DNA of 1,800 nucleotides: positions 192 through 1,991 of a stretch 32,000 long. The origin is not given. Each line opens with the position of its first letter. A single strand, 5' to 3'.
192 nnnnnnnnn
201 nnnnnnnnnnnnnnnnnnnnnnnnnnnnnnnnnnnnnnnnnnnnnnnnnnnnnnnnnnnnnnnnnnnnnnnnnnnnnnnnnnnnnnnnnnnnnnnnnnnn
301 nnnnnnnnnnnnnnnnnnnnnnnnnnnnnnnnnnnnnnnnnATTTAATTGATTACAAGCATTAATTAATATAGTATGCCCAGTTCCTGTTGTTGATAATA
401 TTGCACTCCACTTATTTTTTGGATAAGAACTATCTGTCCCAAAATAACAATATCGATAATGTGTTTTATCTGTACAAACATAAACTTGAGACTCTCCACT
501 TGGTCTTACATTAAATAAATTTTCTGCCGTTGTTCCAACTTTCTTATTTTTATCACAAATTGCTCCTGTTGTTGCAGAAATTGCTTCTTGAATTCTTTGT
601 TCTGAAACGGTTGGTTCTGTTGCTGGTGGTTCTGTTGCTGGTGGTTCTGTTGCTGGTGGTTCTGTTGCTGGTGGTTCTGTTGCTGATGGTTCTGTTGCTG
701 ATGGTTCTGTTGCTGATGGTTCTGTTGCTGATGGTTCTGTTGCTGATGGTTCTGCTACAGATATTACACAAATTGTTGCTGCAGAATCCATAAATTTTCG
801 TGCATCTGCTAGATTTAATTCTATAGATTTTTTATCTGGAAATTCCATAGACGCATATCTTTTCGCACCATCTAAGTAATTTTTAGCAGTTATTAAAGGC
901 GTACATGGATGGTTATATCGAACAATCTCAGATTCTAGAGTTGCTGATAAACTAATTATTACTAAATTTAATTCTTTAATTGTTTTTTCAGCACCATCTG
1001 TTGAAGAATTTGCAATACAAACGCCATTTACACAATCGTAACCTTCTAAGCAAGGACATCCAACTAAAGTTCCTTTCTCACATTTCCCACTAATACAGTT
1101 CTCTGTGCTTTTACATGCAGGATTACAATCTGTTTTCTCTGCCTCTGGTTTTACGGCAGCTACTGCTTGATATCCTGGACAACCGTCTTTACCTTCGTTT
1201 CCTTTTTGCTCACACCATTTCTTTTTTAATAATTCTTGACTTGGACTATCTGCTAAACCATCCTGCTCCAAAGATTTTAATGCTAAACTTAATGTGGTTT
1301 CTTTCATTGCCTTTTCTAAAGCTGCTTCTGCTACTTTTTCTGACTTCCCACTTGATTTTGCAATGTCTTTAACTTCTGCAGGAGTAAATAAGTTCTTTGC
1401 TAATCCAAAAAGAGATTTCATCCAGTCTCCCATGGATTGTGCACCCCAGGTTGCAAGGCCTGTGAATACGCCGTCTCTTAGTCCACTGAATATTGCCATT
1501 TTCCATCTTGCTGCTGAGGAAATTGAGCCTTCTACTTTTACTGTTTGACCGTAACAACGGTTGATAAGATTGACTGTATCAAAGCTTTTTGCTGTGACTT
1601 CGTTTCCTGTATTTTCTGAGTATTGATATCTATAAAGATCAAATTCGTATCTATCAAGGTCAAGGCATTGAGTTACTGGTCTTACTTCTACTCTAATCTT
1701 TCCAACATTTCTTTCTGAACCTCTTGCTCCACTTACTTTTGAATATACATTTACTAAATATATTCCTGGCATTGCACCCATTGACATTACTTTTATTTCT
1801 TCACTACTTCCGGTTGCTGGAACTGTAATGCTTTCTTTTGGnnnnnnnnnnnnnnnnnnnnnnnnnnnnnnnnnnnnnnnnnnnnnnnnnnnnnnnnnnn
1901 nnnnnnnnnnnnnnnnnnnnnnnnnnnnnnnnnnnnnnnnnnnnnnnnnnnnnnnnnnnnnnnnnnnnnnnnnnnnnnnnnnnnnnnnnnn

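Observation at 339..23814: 23-kb locus of three collinear giant paralogs plus a prepilin-type protein: candidate uncharacterised cell-surface contact apparatus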

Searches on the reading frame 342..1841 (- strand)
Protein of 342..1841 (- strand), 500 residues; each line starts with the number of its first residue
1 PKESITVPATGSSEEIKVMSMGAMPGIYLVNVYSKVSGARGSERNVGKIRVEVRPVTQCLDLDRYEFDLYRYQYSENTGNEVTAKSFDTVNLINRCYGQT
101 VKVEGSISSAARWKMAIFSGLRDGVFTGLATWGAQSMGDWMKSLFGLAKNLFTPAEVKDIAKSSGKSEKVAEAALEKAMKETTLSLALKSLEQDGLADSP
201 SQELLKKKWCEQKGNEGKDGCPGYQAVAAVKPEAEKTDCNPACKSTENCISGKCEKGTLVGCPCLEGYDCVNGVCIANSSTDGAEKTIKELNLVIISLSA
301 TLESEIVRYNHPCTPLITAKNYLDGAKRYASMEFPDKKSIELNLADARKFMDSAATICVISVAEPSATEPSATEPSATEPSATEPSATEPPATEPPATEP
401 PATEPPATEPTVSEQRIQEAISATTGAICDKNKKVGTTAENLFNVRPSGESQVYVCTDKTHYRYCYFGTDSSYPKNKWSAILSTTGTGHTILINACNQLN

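Call 18: search_protein_families(library=pfam, proteins=[window:342-1841:-], max_evalue=5)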
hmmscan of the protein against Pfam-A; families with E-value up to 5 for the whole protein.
window:342-1841:- (500 aa): 1 family
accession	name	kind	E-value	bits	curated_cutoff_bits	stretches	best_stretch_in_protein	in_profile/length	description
PF02095.21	Extensin_1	-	0.00049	20.4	105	1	365-415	84-134/171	Extensin-like protein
